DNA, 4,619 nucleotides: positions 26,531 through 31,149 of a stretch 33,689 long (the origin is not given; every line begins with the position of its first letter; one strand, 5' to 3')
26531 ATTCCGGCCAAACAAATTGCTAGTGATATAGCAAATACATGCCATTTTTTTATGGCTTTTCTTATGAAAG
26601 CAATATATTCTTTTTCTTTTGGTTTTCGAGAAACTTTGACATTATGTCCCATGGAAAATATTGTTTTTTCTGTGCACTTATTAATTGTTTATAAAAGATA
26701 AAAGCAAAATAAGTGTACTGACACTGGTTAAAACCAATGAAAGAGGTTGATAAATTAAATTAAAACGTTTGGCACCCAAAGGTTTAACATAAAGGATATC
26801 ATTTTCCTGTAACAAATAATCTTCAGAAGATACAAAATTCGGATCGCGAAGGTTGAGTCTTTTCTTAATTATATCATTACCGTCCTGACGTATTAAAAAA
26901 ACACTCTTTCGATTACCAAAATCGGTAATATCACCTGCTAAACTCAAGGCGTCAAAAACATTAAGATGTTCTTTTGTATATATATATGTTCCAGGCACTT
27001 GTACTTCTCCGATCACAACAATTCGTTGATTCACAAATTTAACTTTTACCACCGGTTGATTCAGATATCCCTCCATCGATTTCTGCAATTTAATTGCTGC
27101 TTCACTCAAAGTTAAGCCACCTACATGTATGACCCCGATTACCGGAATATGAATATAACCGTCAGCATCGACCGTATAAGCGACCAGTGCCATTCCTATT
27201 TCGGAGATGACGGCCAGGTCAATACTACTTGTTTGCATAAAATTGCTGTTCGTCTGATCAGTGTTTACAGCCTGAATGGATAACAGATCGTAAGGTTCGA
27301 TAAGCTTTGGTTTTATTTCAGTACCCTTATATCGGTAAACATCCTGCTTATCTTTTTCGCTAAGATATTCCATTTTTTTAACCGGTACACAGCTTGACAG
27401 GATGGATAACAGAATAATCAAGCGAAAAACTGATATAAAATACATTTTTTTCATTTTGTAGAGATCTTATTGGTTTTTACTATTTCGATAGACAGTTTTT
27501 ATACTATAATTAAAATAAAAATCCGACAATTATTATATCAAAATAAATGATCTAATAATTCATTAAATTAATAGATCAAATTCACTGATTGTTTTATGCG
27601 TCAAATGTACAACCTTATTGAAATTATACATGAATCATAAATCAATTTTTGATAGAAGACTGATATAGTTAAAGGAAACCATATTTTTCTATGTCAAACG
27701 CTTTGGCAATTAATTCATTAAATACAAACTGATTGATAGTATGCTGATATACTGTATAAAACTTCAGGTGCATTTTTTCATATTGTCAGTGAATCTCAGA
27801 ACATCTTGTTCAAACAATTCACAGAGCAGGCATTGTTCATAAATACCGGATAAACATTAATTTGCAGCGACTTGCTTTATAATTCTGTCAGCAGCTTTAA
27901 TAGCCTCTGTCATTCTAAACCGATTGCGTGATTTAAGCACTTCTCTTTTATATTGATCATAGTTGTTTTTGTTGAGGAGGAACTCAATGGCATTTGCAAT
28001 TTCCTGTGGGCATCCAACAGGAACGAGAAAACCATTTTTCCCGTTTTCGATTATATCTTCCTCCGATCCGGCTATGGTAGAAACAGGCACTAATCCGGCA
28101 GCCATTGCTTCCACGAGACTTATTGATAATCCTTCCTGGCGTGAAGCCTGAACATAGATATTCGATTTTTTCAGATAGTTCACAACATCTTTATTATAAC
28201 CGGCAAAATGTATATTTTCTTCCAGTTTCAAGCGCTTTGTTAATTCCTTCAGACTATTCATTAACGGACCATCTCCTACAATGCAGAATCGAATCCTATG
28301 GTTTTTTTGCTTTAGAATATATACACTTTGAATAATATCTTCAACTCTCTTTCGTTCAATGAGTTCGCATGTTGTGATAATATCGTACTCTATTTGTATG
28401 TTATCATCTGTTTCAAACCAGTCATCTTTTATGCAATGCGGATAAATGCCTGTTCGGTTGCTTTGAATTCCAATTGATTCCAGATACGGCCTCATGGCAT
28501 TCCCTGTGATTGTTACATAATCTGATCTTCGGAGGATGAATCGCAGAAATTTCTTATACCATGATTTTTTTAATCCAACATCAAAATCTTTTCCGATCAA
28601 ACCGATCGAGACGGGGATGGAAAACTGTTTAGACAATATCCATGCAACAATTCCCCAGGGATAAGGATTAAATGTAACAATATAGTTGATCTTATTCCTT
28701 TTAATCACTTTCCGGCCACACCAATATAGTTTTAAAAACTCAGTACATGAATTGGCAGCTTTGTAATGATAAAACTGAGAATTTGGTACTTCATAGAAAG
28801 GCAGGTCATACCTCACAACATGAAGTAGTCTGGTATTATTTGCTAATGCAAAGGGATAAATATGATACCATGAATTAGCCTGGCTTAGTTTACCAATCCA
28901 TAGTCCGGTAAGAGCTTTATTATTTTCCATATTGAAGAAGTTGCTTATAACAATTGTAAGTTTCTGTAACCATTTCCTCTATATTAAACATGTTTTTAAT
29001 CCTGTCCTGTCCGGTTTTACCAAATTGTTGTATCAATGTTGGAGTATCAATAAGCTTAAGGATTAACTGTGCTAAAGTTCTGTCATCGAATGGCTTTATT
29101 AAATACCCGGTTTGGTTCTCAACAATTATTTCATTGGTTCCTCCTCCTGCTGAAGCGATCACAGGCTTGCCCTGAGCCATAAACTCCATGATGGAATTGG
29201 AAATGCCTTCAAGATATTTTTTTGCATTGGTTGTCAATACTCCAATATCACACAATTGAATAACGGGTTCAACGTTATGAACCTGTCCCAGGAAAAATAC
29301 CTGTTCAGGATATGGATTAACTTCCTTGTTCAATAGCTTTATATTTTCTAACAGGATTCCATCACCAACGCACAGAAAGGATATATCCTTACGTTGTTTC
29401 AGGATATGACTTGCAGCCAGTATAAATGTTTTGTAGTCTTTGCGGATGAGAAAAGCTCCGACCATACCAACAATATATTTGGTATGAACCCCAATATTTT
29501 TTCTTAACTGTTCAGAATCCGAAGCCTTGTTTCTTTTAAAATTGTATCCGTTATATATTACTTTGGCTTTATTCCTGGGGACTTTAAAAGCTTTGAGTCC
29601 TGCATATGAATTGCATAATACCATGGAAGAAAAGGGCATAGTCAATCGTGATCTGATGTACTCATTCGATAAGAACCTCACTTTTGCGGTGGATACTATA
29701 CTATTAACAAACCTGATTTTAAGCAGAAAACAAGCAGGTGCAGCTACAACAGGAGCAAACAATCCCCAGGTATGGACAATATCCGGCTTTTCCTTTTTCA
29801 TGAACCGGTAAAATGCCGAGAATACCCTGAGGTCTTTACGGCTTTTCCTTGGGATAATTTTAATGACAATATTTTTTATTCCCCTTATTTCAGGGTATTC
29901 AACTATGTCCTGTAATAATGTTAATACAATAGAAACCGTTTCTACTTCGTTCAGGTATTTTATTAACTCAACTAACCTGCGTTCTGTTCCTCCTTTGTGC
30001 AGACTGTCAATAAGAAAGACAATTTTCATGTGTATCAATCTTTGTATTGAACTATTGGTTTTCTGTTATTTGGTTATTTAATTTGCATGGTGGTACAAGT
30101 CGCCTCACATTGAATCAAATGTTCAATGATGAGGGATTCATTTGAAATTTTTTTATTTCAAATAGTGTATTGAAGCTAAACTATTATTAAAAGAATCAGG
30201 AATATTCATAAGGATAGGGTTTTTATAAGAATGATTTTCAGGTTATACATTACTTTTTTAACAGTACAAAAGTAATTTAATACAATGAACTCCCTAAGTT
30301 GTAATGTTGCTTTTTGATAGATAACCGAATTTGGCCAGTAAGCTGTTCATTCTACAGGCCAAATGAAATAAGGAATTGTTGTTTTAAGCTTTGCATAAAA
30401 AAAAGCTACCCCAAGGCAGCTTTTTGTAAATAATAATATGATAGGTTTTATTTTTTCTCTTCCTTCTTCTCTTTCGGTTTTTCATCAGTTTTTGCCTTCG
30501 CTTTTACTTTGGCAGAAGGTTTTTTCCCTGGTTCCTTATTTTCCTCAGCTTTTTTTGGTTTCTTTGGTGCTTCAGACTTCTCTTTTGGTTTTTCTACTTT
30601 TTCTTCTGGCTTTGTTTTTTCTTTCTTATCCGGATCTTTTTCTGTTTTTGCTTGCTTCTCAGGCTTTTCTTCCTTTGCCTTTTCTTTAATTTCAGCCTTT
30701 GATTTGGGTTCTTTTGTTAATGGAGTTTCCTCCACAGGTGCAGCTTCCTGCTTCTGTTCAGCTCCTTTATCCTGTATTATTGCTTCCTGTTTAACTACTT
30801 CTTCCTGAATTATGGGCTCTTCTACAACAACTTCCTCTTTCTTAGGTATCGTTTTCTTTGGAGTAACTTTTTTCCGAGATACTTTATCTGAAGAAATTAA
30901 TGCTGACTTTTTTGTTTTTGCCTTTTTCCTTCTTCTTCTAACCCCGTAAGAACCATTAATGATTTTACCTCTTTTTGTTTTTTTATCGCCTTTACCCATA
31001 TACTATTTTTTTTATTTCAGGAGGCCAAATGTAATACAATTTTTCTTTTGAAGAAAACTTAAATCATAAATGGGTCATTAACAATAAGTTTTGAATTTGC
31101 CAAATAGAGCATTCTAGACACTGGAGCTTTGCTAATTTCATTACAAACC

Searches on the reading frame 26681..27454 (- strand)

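Call 4: search_protein_families(library=pfam, proteins=[window:26681-27454:-], max_evalue=0.001)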
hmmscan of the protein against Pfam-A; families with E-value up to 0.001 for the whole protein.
window:26681-27454:- (257 aa): 3 families
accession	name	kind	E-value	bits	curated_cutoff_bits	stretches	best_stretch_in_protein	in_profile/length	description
PF02563.21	Poly_export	-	1.3e-15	57.8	28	1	51-140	8-76/77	Polysaccharide biosynthesis/export protein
PF22461.2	SLBB_2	-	7.6e-09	36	27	1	143-223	1-79/79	SLBB domain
PF10531.15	SLBB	-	8.5e-06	26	27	1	147-193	4-50/55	SLBB domain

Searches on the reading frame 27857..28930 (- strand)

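Call 4: search_protein_families(library=pfam, proteins=[window:27857-28930:-], max_evalue=0.001)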
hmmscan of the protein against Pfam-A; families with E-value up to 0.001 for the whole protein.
window:27857-28930:- (357 aa): 4 families
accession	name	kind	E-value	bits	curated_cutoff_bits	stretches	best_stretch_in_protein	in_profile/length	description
PF00534.26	Glycos_transf_1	-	8.5e-34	117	26.4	1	184-325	18-162/172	Glycosyl transferases group 1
PF13692.12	Glyco_trans_1_4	-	2.7e-31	109.2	27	1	183-320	3-141/142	Glycosyl transferases group 1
PF13579.12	Glyco_trans_4_4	-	2.6e-06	28.3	29.7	1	66-160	57-152/158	Glycosyl transferase 4-like domain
PF13439.12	Glyco_transf_4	-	3.9e-06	27.4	28.5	1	60-167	52-166/170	Glycosyltransferase Family 4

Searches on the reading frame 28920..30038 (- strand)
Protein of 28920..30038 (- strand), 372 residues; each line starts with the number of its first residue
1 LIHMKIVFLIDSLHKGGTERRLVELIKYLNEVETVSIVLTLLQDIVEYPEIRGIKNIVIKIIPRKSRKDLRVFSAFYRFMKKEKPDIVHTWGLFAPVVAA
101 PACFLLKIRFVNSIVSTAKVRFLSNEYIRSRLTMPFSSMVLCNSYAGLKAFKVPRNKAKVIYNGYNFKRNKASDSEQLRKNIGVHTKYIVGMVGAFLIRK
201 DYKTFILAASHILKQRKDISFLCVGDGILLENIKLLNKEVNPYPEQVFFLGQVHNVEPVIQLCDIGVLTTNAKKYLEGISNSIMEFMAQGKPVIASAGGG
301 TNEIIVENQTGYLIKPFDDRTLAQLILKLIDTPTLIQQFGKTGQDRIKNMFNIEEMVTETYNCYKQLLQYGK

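Call 42: search_protein_families(library=pfam, proteins=[window:28920-30038:-], max_evalue=0.001)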
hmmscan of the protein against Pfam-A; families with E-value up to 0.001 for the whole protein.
window:28920-30038:- (372 aa): 3 families
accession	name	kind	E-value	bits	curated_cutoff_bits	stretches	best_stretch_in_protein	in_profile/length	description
PF00534.26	Glycos_transf_1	-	1.6e-26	93.3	26.4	1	176-345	3-171/172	Glycosyl transferases group 1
PF13692.12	Glyco_trans_1_4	-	4.7e-24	85.7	27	1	189-331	3-141/142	Glycosyl transferases group 1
PF13439.12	Glyco_transf_4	-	5.9e-13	49.6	28.5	1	16-167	2-168/170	Glycosyltransferase Family 4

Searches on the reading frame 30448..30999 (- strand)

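Call 42: search_protein_families(library=pfam, proteins=[window:30448-30999:-], max_evalue=0.001)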
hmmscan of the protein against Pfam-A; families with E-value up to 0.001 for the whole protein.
window:30448-30999:- (183 aa): 1 family
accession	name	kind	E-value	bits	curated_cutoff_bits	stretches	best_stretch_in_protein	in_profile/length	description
PF17070.10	Thx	-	4.7e-06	26.9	29.7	1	1-26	1-26/27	30S ribosomal protein Thx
